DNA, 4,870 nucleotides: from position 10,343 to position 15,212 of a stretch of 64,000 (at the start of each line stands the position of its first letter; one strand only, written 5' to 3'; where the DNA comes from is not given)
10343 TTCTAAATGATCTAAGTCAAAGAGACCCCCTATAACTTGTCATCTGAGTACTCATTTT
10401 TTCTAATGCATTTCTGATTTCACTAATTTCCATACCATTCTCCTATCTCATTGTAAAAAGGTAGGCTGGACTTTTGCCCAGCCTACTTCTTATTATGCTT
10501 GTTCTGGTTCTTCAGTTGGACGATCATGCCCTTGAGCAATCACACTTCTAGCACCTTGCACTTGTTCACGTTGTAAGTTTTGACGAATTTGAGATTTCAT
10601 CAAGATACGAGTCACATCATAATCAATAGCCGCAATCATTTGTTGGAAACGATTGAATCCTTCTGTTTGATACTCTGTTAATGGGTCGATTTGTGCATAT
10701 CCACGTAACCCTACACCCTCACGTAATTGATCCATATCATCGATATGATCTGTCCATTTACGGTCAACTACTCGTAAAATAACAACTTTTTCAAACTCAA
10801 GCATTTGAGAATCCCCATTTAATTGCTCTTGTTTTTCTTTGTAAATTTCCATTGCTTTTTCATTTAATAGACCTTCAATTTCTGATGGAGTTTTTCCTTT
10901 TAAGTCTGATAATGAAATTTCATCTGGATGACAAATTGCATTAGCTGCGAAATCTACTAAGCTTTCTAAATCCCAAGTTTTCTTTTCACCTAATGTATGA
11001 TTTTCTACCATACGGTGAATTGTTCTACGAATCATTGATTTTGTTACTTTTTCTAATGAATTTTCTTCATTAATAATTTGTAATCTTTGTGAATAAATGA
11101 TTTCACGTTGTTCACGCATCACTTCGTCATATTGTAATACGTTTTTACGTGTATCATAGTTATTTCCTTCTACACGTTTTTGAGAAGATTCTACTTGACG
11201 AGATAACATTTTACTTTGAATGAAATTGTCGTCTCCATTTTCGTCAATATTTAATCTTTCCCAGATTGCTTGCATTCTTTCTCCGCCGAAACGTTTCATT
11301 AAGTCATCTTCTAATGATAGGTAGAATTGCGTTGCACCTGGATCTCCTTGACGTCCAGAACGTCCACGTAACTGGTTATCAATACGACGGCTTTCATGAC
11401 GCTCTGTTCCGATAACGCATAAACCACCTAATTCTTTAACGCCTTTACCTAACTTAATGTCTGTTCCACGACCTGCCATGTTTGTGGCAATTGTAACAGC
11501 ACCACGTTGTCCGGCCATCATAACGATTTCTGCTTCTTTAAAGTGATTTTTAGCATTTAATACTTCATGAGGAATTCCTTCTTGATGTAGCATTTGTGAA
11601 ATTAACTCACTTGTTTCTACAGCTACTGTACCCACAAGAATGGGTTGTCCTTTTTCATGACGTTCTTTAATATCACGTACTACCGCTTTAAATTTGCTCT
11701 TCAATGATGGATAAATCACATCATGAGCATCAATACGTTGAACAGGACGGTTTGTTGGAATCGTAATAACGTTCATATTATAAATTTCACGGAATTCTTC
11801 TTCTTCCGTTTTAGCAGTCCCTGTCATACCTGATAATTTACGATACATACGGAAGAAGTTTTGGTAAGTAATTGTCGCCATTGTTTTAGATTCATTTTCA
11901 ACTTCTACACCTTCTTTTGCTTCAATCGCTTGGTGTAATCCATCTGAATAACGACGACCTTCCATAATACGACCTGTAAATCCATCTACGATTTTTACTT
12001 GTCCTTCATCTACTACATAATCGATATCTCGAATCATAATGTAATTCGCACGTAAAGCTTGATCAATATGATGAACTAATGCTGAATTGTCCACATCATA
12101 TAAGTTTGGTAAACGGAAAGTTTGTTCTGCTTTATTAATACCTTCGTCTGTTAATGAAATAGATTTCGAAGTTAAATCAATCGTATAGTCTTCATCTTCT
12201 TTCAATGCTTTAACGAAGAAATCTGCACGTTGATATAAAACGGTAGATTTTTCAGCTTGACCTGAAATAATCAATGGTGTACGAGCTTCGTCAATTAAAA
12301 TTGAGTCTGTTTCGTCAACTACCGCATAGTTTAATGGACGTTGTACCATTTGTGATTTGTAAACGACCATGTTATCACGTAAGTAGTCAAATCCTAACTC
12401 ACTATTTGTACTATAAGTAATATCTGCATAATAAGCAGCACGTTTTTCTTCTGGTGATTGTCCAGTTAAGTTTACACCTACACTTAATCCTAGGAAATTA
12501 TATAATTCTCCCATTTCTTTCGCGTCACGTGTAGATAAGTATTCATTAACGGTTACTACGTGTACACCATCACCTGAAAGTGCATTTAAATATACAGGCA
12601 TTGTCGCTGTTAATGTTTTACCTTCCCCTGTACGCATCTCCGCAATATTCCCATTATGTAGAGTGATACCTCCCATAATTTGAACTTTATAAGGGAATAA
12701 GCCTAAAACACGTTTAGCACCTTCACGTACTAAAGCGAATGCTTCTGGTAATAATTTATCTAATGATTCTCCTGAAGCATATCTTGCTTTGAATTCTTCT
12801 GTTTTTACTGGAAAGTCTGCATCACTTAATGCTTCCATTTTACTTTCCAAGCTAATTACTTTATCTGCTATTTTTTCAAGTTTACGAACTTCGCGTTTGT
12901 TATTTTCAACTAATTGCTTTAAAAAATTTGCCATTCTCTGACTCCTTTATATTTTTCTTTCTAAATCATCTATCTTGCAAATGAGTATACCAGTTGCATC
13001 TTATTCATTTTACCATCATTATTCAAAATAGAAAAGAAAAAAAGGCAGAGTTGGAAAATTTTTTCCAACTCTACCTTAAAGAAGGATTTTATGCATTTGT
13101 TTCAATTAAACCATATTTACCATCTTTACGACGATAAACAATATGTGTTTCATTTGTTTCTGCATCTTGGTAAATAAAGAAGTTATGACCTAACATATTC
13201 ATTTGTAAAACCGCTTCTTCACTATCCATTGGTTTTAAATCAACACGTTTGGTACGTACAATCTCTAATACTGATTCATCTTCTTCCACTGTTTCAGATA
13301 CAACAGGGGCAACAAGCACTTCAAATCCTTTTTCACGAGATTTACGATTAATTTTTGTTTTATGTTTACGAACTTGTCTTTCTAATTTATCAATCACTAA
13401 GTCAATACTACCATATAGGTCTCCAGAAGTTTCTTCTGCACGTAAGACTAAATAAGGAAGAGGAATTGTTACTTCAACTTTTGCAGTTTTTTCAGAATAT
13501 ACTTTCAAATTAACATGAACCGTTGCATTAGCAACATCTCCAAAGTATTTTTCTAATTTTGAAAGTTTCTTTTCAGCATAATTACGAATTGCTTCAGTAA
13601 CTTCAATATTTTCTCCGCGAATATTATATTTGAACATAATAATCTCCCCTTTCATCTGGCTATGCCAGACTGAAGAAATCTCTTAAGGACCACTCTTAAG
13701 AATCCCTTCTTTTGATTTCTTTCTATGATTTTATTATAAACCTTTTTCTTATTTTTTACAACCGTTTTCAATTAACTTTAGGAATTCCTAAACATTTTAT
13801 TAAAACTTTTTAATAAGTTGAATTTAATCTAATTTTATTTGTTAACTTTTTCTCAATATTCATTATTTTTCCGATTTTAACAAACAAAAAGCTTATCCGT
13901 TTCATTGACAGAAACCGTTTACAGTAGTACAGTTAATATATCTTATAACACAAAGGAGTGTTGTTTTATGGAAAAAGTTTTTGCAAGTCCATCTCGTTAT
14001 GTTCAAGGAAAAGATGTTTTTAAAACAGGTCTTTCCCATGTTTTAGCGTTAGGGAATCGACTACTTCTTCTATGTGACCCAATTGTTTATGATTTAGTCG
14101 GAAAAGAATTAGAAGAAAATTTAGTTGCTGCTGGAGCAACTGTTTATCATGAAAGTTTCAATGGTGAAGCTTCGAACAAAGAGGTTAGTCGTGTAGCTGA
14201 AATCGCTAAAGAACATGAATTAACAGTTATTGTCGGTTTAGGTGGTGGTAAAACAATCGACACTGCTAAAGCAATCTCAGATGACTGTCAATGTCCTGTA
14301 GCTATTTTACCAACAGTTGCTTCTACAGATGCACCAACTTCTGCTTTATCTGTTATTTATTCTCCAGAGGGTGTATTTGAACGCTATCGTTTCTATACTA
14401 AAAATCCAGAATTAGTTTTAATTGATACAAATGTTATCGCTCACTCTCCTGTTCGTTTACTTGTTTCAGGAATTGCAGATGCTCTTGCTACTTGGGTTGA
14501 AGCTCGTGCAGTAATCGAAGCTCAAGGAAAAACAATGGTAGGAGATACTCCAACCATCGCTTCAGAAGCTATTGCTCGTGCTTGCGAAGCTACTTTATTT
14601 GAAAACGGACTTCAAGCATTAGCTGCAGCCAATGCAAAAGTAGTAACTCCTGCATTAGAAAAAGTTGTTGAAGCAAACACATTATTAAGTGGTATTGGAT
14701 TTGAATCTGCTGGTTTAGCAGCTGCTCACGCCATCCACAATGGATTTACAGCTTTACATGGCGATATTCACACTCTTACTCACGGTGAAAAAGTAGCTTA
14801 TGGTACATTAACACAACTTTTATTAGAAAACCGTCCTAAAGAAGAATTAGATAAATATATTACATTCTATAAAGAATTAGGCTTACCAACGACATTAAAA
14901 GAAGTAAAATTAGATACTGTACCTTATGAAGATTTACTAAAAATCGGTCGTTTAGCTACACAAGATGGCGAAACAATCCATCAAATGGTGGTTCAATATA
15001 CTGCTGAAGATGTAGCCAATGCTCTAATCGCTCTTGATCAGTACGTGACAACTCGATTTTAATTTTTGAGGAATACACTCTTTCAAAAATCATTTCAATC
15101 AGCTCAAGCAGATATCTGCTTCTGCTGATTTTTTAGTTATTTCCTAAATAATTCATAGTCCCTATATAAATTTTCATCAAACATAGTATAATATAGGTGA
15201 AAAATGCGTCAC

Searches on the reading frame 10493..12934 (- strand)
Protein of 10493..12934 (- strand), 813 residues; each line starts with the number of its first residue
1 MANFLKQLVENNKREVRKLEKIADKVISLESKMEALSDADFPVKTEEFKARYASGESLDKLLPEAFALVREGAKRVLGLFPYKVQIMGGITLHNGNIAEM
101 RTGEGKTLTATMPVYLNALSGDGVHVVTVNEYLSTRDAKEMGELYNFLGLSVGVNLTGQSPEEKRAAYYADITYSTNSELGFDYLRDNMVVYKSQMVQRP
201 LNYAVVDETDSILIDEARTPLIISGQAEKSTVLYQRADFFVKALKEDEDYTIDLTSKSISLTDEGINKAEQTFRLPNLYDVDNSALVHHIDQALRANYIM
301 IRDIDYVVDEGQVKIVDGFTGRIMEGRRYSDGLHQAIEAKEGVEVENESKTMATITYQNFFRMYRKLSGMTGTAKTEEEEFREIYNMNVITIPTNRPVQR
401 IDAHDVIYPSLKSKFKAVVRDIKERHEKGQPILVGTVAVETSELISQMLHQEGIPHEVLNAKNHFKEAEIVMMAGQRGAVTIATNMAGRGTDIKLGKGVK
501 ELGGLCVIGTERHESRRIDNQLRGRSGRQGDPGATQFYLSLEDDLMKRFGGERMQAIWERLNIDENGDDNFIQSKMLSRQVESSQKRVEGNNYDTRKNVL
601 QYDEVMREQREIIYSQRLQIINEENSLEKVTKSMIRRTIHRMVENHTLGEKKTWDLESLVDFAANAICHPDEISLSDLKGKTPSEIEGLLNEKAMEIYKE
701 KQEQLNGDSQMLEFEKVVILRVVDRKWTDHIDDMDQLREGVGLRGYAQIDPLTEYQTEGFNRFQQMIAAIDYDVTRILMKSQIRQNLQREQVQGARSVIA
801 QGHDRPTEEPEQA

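Call 64: search_protein_families(library=pfam, proteins=[window:10493-12934:-], max_evalue=0.00001)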
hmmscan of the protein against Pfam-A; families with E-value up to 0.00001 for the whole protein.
window:10493-12934:- (813 aa): 5 families
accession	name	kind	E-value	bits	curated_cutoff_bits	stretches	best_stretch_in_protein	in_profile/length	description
PF07517.20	SecA_DEAD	-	6e-127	423.3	24.6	1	7-382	3-290/290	SecA DEAD-like domain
PF21090.3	P-loop_SecA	-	2e-79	266.4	27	2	397-497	1-101/205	SecA P-loop domain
PF07516.18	SecA_SW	-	5.9e-64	216.3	26.7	1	572-782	2-200/200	SecA Wing and Scaffold domain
PF01043.26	SecA_PP_bind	-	4.2e-42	143.7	23.5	1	230-338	2-110/110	SecA preprotein cross-linking domain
PF00270.35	DEAD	-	2.2e-06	28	26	0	96-214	17-131/167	DEAD/DEAH box helicase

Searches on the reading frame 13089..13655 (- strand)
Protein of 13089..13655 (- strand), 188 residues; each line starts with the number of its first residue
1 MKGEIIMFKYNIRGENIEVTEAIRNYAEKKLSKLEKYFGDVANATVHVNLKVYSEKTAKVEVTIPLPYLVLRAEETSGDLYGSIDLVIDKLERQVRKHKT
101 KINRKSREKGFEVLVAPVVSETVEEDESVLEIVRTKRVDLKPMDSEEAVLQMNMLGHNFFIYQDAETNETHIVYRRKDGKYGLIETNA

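Call 64: search_protein_families(library=pfam, proteins=[window:13089-13655:-], max_evalue=0.00001)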
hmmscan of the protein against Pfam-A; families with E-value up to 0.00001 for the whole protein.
window:13089-13655:- (188 aa): 2 families
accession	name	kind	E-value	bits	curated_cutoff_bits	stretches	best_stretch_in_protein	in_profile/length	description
PF02482.25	Ribosomal_S30AE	-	6.2e-30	104.2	23.7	1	10-102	1-87/88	Sigma 54 modulation protein / S30EA ribosomal protein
PF16321.10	Ribosom_S30AE_C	-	8.4e-28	96.3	25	1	131-183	5-57/57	Sigma 54 modulation/S30EA ribosomal protein C terminus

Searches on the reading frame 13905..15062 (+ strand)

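Call 64: search_protein_families(library=pfam, proteins=[window:13905-15062:+], max_evalue=0.00001)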
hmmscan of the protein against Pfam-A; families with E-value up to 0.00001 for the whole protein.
window:13905-15062:+ (385 aa): 2 families
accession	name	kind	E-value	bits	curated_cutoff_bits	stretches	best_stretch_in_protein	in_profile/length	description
PF00465.25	Fe-ADH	-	9e-26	90.9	31.3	1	29-175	1-168/168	Iron-containing alcohol dehydrogenase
PF13685.12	Fe-ADH_2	-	1.8e-20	73.9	28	1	50-182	19-149/149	Iron-containing alcohol dehydrogenase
